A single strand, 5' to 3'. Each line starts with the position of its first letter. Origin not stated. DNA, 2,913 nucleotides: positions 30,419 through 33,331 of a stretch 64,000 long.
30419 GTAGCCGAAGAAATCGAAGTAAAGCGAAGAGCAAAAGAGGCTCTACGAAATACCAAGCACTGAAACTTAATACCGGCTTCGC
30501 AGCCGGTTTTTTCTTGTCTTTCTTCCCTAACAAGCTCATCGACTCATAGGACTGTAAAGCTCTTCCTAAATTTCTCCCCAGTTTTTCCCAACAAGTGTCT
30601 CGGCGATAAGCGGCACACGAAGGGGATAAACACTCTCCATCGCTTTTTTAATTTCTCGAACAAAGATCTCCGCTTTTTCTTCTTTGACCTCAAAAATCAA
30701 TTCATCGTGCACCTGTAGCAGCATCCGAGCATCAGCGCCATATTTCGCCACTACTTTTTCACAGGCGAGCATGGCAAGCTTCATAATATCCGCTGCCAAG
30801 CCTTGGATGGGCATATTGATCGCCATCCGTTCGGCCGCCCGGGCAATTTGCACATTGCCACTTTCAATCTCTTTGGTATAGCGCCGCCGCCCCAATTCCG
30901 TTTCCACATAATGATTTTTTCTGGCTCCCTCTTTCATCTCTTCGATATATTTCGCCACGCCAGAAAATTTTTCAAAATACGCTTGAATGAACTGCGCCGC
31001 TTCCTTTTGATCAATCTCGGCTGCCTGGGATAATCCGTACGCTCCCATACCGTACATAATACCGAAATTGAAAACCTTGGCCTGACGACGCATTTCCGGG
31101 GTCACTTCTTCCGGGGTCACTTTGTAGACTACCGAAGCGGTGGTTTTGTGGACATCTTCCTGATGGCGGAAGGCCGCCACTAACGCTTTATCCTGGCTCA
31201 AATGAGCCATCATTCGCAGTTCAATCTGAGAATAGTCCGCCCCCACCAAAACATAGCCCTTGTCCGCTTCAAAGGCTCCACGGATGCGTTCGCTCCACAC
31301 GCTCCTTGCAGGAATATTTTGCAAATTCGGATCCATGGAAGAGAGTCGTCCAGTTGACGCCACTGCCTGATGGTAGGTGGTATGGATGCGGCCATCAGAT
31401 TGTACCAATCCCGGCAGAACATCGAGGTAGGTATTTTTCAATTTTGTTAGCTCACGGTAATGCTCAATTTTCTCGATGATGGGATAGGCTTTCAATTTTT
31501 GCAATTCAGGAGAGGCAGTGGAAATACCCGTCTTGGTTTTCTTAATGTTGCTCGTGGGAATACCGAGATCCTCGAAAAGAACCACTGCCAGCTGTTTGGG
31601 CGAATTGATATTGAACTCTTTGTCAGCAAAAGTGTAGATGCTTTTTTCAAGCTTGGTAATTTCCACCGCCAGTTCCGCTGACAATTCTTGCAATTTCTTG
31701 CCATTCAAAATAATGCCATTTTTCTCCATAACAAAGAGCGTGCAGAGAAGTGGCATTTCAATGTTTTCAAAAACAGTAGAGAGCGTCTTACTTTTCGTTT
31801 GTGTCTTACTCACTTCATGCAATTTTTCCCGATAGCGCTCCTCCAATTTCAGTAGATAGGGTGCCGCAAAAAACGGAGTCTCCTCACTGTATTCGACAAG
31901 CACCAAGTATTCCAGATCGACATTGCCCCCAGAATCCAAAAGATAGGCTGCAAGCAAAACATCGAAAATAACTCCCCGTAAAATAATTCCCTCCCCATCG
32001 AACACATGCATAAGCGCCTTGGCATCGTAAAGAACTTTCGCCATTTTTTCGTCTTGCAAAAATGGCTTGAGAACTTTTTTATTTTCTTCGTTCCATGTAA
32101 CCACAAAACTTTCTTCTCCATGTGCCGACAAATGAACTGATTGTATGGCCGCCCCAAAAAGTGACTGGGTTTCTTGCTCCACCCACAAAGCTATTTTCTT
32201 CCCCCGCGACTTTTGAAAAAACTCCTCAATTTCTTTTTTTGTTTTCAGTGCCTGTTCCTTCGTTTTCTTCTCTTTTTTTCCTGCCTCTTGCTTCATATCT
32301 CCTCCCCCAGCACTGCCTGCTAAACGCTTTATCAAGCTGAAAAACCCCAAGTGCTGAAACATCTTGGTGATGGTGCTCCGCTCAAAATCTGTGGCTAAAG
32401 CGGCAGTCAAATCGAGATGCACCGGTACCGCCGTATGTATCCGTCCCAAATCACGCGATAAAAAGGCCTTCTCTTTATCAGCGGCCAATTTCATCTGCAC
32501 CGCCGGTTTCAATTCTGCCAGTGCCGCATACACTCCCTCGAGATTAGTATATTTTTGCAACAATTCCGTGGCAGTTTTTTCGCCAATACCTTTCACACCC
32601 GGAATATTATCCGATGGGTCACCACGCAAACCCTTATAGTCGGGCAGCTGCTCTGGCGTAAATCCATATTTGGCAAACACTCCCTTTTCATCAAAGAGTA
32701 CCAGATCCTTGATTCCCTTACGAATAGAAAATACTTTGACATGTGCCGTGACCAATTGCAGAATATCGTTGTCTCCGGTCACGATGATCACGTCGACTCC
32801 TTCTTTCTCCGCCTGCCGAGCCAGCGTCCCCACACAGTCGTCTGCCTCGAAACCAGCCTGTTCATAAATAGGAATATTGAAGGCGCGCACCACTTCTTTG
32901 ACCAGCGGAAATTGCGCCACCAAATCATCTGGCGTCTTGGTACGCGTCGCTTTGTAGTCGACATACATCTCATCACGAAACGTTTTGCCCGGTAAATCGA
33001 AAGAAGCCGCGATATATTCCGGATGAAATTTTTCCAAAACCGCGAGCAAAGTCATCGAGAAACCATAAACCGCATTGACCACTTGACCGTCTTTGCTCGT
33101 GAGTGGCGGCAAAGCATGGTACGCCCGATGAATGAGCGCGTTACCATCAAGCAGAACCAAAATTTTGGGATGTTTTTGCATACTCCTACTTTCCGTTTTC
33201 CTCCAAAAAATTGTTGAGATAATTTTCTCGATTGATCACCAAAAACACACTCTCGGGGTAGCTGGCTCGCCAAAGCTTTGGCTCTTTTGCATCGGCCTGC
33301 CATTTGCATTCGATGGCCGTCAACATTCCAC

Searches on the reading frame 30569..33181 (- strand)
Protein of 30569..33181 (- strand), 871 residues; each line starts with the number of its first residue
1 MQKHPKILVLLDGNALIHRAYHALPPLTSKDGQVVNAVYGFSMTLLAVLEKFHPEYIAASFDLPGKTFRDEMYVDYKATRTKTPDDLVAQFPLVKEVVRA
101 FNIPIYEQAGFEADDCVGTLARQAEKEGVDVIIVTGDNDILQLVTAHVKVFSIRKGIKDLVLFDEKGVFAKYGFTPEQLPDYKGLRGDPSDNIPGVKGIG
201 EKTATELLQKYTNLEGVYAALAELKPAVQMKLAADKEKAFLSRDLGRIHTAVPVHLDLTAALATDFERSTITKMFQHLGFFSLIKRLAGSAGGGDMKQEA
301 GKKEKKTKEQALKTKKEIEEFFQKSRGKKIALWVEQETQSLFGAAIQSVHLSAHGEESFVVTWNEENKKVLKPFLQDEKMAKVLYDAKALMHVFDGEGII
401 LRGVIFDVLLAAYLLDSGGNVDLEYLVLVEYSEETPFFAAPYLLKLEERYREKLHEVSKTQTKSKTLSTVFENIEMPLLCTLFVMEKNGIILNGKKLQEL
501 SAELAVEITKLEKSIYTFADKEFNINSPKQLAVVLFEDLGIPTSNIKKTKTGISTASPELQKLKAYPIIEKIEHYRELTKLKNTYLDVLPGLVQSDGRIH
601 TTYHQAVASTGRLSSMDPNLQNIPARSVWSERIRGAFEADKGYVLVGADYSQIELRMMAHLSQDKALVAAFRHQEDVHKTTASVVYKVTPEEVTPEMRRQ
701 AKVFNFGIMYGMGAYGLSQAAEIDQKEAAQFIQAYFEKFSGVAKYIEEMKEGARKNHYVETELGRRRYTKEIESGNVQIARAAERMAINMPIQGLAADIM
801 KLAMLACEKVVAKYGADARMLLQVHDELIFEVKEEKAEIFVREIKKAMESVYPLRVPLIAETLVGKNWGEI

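Call 12: search_protein_families(library=pfam, proteins=[window:30569-33181:-], max_evalue=0.0001)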
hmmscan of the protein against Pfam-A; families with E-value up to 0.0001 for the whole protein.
window:30569-33181:- (871 aa): 5 families
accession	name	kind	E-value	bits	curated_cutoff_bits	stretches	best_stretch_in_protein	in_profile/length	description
PF00476.26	DNA_pol_A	-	4e-149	497.2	34.3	1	495-870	2-381/381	DNA polymerase family A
PF02739.22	5_3_exonuc_N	-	2.5e-57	193.6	34.3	1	8-173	2-164/164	5'-3' exonuclease, N-terminal resolvase-like domain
PF01367.25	5_3_exonuc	-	2.5e-31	108.4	40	1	175-264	2-92/97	5'-3' exonuclease, C-terminal SAM fold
PF22619.2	DNA_polI_exo1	-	2.6e-12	47.1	27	1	334-421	3-90/140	DNA polymerase I, ribonuclease H-like domain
PF01612.26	DNA_pol_A_exo1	-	1.1e-06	29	23.6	1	312-427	4-124/173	3'-5' exonuclease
